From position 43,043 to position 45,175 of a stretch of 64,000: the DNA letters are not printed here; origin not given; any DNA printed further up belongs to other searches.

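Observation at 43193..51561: Module B: complete five-gene gltC-D-E-F-G-like operon (Glt/Nfs-type envelope machine core)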

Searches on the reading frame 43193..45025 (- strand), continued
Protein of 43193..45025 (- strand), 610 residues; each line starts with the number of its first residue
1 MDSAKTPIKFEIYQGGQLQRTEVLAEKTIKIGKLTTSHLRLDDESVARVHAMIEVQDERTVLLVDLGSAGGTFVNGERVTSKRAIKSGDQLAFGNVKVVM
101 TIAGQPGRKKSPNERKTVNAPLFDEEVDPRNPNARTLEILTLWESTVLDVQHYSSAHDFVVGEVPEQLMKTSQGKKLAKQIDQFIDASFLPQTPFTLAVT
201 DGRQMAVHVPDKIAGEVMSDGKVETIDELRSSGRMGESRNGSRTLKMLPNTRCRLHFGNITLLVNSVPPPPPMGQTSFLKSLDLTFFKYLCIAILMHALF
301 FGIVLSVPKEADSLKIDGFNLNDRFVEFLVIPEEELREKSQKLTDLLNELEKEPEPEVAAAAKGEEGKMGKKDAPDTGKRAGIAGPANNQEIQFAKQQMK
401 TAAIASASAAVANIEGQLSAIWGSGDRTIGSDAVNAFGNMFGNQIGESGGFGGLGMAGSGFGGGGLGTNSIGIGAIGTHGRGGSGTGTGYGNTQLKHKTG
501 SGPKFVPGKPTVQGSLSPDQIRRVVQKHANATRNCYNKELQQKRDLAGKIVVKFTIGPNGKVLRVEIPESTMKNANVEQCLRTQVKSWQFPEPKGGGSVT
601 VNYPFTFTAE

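Call 32: search_protein_families(library=ncbifam, proteins=[L005:4151-7903:+, L005:7912-9381:+, L005:9462-9701:+, L005:10001-12049:+, L005:12085-12741:+, L003:12018-13478:+, L003:13584-14477:+, L004:12045-12914:+, L003:3062-4651:+, L003:9613-9942:+], max_evalue=0.00001)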
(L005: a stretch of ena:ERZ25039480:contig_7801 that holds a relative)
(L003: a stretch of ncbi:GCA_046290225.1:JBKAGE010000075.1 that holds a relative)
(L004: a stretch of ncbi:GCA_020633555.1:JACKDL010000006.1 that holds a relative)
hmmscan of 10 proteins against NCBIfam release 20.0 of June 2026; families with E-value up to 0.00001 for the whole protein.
L005:4151-7903:+ (1250 aa): 2 families
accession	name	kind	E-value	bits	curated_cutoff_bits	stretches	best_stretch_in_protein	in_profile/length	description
TIGR02795.1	tol_pal_ybgF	equivalog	1.1e-24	87.3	90.1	2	690-786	5-101/119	tol-pal system protein YbgF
TIGR03302.1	OM_YfiO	subfamily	2.1e-09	37.3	81.4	0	187-284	27-120/239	outer membrane protein assembly factor BamD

L005:7912-9381:+ (489 aa): 15 families
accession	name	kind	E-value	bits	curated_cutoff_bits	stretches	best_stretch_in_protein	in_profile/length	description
NF033758.1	gliding_GltE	equivalog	1.7e-122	409.4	225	1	20-417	10-404/411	adventurous gliding motility TPR repeat lipoprotein GltE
TIGR02917.1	PEP_TPR_lipo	equivalog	8.1e-31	106.7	312.2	2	102-262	465-625/899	XrtA/PEP-CTERM system TPR-repeat protein PrsT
NF040959.1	MamA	equivalog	1.2e-28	99.9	200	3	234-368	67-200/204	magnetosome protein MamA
TIGR02521.1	type_IV_pilW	equivalog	2.1e-20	73.3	154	2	306-370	31-94/234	type IV pilus biogenesis/stability protein PilW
NF033762.1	social_mot_Tgl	equivalog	1.4e-19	70.4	225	2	90-219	53-185/252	social motility TPR repeat lipoprotein Tgl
NF002725.1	PRK02603.1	equivalog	4.2e-16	59.4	143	0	146-216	45-118/173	photosystem I assembly protein Ycf3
NF033920.0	C39_PA2778_fam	equivalog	8.6e-13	48.3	150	1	105-200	159-254/255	PA2778 family cysteine peptidase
TIGR02795.1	tol_pal_ybgF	equivalog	3e-10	40.7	90.1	1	100-174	37-114/119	tol-pal system protein YbgF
TIGR02552.1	LcrH_SycD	equivalog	5.2e-10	39.2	104.8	0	274-386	20-130/136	SycD/LcrH family type III secretion system chaperone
NF008756.0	PRK11788.1-4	equivalog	7.6e-08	31.8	474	0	174-337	111-280/389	lipopolysaccharide assembly protein LapB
TIGR03939.1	PGA_TPR_OMP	equivalog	9.3e-08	30.7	366.65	1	108-256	59-206/800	poly-beta-1,6 N-acetyl-D-glucosamine export porin PgaA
NF008757.0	PRK11788.1-5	equivalog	1.1e-07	31.4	363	0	171-304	108-246/388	lipopolysaccharide assembly protein LapB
NF047507.1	TPR_BatC_Lepto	exception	1.6e-07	31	175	0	237-312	57-136/214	TPR repeat-containing protein BatC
NF008520.0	PRK11447.1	equivalog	1.1e-06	26.7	858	0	230-408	295-475/1157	cellulose synthase complex outer membrane protein BcsC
NF053607.1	CHU_0125_OmpA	equivalog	2.3e-06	26.4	620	0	250-337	31-118/639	CHU_0125 family OmpA-like outer membrane integrity protein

L005:9462-9701:+ (79 aa): 1 family
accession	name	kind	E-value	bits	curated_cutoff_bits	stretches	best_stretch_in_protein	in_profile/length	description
NF033764.1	gliding_CglF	equivalog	2.9e-30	104.1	90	1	3-79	9-88/88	adventurous gliding motility protein CglF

L005:10001-12049:+ (682 aa): 8 families
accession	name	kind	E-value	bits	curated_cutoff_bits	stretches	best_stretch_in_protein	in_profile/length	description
NF033760.1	gliding_GltG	equivalog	8.2e-211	701.9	650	1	1-682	1-650/650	adventurous gliding motility protein GltG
NF033768.1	myxo_SS_tail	domain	3.4e-33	113.6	40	1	585-678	1-92/92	AgmX/PglI C-terminal domain-containing protein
NF049868.1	FhaB_Rv0019c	equivalog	2.1e-12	47.4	125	1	5-94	67-156/158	FHA domain-containing protein FhaB/FipA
NF033761.1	gliding_GltJ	equivalog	2.7e-12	46.6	450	1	584-677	580-671/671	adventurous gliding motility protein GltJ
NF041660.2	oxygluDhInhib_OdhI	equivalog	1.2e-09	38.1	200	1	22-96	54-127/130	oxoglutarate dehydrogenase inhibitor Odhl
TIGR01352.1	tonB_Cterm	subfamily_domain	2.4e-07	31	27.1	1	616-679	13-75/76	TonB family protein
TIGR03354.1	VI_FHA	hypoth_equivalog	1.3e-06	28.5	120.25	1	17-187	17-201/420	type VI secretion system-associated FHA domain protein TagH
NF052573.1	HisKinEspAMyxo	equivalog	3.6e-06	25.3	1400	1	28-94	50-116/755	serine histidine kinase EspA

L005:12085-12741:+ (218 aa): 1 family
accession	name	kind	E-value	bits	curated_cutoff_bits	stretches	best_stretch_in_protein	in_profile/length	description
NF033755.1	gliding_CglE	equivalog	4e-37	127.8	70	1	41-218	1-172/172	adventurous gliding motility protein CglE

L003:12018-13478:+ (486 aa): 4 families
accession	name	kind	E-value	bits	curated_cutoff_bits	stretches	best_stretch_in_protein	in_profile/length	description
NF033760.1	gliding_GltG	equivalog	1.6e-62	212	650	1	35-485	204-647/650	adventurous gliding motility protein GltG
NF033768.1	myxo_SS_tail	domain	1e-32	112.1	40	1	392-484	1-92/92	AgmX/PglI C-terminal domain-containing protein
TIGR01352.1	tonB_Cterm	subfamily_domain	2e-09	37.6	27.1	1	416-484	6-74/76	TonB family protein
NF033761.1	gliding_GltJ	equivalog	2.1e-06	27.2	450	1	388-483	577-671/671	adventurous gliding motility protein GltJ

L003:13584-14477:+ (297 aa): 30 families (the best 25 are shown)
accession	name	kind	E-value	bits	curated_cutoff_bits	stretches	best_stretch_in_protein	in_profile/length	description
NF040959.1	MamA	equivalog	2.4e-35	121.8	200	2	37-182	41-185/204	magnetosome protein MamA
TIGR02917.1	PEP_TPR_lipo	equivalog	2e-31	108.7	312.2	2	84-282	583-779/899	XrtA/PEP-CTERM system TPR-repeat protein PrsT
TIGR02521.1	type_IV_pilW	equivalog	5.6e-30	104.6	154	2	121-274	50-205/234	type IV pilus biogenesis/stability protein PilW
NF033762.1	social_mot_Tgl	equivalog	1e-28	100.3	225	2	103-289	32-222/252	social motility TPR repeat lipoprotein Tgl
NF033920.0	C39_PA2778_fam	equivalog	3.8e-19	69.1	150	3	143-235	163-255/255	PA2778 family cysteine peptidase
TIGR00540.1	TPR_hemY_coli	hypoth_equivalog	1.5e-18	66.8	142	1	47-160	275-383/385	heme biosynthesis-associated TPR protein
TIGR00990.1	3a0801s09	subfamily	1.1e-17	64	757.25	1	31-262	329-566/615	mitochondrial import receptor subunit TOM70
TIGR02552.1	LcrH_SycD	equivalog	4.6e-16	58.8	104.8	0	210-268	58-116/136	SycD/LcrH family type III secretion system chaperone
NF053607.1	CHU_0125_OmpA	equivalog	9.6e-15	54.1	620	0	16-115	9-100/639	CHU_0125 family OmpA-like outer membrane integrity protein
NF033758.1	gliding_GltE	equivalog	3.2e-14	52.7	225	2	186-266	68-148/411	adventurous gliding motility TPR repeat lipoprotein GltE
NF047558.1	TPR_END_plus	domain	4.5e-14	52.1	32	0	212-239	7-34/56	TPR end-of-group domain-containing protein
NF008391.2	PRK11189.1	equivalog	1.4e-13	51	250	1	193-277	88-170/297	lipoprotein NlpI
NF047371.1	FlcA_CTERM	equivalog_domain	4.8e-13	48.4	300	0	41-129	447-534/646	periplasmic flagellar collar protein FlcA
NF008520.0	PRK11447.1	equivalog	1.5e-12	46.2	858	1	35-151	271-385/1157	cellulose synthase complex outer membrane protein BcsC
NF002725.1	PRK02603.1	equivalog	1.6e-11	44.6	143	0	186-256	51-124/173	photosystem I assembly protein Ycf3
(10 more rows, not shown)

L004:12045-12914:+ (289 aa): 28 families (the best 25 are shown)
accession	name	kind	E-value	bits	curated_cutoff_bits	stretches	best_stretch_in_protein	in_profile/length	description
NF040959.1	MamA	equivalog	8.1e-33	113.6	200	2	123-260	62-199/204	magnetosome protein MamA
TIGR02917.1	PEP_TPR_lipo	equivalog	2e-23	82.3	312.2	1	35-266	301-531/899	XrtA/PEP-CTERM system TPR-repeat protein PrsT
NF033762.1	social_mot_Tgl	equivalog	3.4e-19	69.2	225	1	95-270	28-206/252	social motility TPR repeat lipoprotein Tgl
TIGR02521.1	type_IV_pilW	equivalog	1.7e-18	67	154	1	96-274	29-209/234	type IV pilus biogenesis/stability protein PilW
NF008391.2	PRK11189.1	equivalog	5.7e-18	65.4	250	1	14-153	11-154/297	lipoprotein NlpI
NF033758.1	gliding_GltE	equivalog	6.2e-15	55.1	225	2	125-264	215-355/411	adventurous gliding motility TPR repeat lipoprotein GltE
TIGR02552.1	LcrH_SycD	equivalog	1.5e-14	53.9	104.8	1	204-262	56-114/136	SycD/LcrH family type III secretion system chaperone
NF033920.0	C39_PA2778_fam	equivalog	1.1e-13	51.2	150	0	185-260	175-250/255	PA2778 family cysteine peptidase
TIGR00990.1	3a0801s09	subfamily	1.5e-13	50.3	757.25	1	30-187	332-488/615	mitochondrial import receptor subunit TOM70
NF053607.1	CHU_0125_OmpA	equivalog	1.5e-13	50.2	620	1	14-126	11-115/639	CHU_0125 family OmpA-like outer membrane integrity protein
TIGR00540.1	TPR_hemY_coli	hypoth_equivalog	7.5e-11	41.4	142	1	201-256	327-381/385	heme biosynthesis-associated TPR protein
TIGR02795.1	tol_pal_ybgF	equivalog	2.5e-10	41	90.1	0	97-161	38-105/119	tol-pal system protein YbgF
TIGR04510.1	mod_pep_cyc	subfamily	3.2e-10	39.2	400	1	31-193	400-563/814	putative peptide modification system cyclase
NF002725.1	PRK02603.1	equivalog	1.2e-09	38.4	143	0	203-272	38-110/173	photosystem I assembly protein Ycf3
NF052415.1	T3SS_chap_SctY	equivalog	3.4e-09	37.2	70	0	171-261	11-104/106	type III secretion apparatus assembly chaperone SctY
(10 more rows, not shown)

L003:3062-4651:+ (529 aa): 1 family
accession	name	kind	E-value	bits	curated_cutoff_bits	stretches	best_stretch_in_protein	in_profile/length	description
NF033756.1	gliding_GltC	equivalog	4.7e-121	405.5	450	1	26-528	96-620/622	adventurous gliding motility protein GltC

L003:9613-9942:+ (109 aa): 1 family
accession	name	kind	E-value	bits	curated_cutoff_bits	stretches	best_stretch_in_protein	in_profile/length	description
NF033764.1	gliding_CglF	equivalog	4.3e-22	77.9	90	1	19-109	4-88/88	adventurous gliding motility protein CglF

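Call 42: find_related_loci(query=A1, collection=genome_contigs, flank=10000)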
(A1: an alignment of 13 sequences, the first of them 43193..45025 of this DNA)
Query A1 (610 aa) in genome_contigs; peptide patterns used: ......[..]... (x = any residue, [..] = any of these).
599 stretches matched a pattern (row limit reached: there are more); 553 encode a relative of the query (tblastn E <= 1e-3); the best 80 are kept; 80 distinct loci.
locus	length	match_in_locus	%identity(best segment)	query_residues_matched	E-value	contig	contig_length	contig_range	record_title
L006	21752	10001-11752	50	6-607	6e-177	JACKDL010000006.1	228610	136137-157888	MAG: Myxococcales bacterium isolate HK-STAS-MYXO-6 HK-STAS-MYXO-6_6, whole genome shotgun sequence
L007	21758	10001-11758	50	1-607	1e-169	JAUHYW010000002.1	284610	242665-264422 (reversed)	MAG: bacterium isolate 3_bin.88 NODE_80_length_284610_cov_2.858192, whole genome shotgun sequence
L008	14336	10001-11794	50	1-607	6e-168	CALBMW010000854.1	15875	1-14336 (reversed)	MAG TPA_asm: uncultured Myxococcales bacterium isolate ERR2206779_bin.31_CONCOCT_v1.1_MAG genome assembly, contig: ERZ89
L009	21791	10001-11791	49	1-607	5e-168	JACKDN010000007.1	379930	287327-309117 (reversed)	MAG: Myxococcales bacterium isolate HK-STAS-MYXO-8 HK-STAS-MYXO-8_7, whole genome shotgun sequence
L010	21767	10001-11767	49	6-607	1e-164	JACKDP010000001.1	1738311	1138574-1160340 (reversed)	MAG: Myxococcales bacterium isolate HK-STAS-MYXO-10 HK-STAS-MYXO-10_1, whole genome shotgun sequence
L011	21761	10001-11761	49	1-607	6e-162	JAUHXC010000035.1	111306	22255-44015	MAG: bacterium isolate 2_bin.46 NODE_239_length_111306_cov_8.136051, whole genome shotgun sequence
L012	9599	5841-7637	50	1-609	2e-158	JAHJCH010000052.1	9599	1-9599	MAG: Myxococcota bacterium isolate Modern_marine.mb.298 Modern_marine.mb.298_k141_350858, whole genome shotgun sequence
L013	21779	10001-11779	48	1-607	2e-157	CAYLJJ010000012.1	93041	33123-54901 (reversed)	MAG TPA_asm: uncultured Nannocystaceae bacterium isolate binchicken_co141_483 genome assembly, contig: NODE_790_length_9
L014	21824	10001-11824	45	1-607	5e-155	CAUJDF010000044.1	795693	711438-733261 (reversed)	MAG: Myxococcota bacterium isolate KLAP118 genome assembly, contig: KLAP118_474190, whole genome shotgun sequence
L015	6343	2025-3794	45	1-609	4e-153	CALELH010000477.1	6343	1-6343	MAG TPA_asm: uncultured Myxococcales bacterium isolate ERR598995_bin.40_CONCOCT_v1.1_MAG genome assembly, contig: ERZ842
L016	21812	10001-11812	45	1-609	1e-150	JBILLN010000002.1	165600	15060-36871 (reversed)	MAG: Bradymonadia bacterium isolate ME2017-08-05_3300034118_group7_bin165 Rohwer_bin1474_scaffold_2_c1, whole genome sho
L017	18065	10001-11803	46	3-609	7e-150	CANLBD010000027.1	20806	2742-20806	MAG: Myxococcales bacterium isolate ZE-Jul18-54 genome assembly, contig: ZE-Jul18-C1746, whole genome shotgun sequence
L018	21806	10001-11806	44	6-609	1e-149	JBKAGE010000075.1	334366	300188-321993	MAG: Bradymonadia bacterium isolate Ske_MAG24 Ske_MAG24_0075, whole genome shotgun sequence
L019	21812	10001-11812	45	1-609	7e-149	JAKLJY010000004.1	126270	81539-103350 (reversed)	MAG: Myxococcota bacterium isolate MAG.78 MAG.78-NODE_4_length_126270_cov_6.202729, whole genome shotgun sequence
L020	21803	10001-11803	43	1-609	3e-143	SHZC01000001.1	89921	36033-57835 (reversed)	MAG: Myxococcales bacterium isolate Baikal-deep-G135 BACOMB-C703, whole genome shotgun sequence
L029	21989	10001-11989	32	8-609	1e-64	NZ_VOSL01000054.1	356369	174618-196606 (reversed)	Lujinxingia vulgaris strain TMQ2 scaffold55, whole genome shotgun sequence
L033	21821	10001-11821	31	8-607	1e-62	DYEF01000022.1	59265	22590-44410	MAG TPA_asm: Bdellovibrio sp. isolate Tomsk_43_40 Tomsk_k141_19702, whole genome shotgun sequence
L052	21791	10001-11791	29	6-607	6e-50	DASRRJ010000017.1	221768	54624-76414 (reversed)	MAG TPA_asm: Anaeromyxobacteraceae bacterium isolate SMAG_U4740 k141_270104, whole genome shotgun sequence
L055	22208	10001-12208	29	6-607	4e-48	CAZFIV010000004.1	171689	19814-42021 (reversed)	MAG TPA_asm: uncultured Myxococcales bacterium isolate SRP128890_co1_208 genome assembly, contig: NODE_87_length_171689_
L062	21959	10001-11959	31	22-608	2e-46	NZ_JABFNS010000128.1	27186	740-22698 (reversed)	Myxococcus xanthus strain AM003 NODE_128_length_27186_cov_32.712, whole genome shotgun sequence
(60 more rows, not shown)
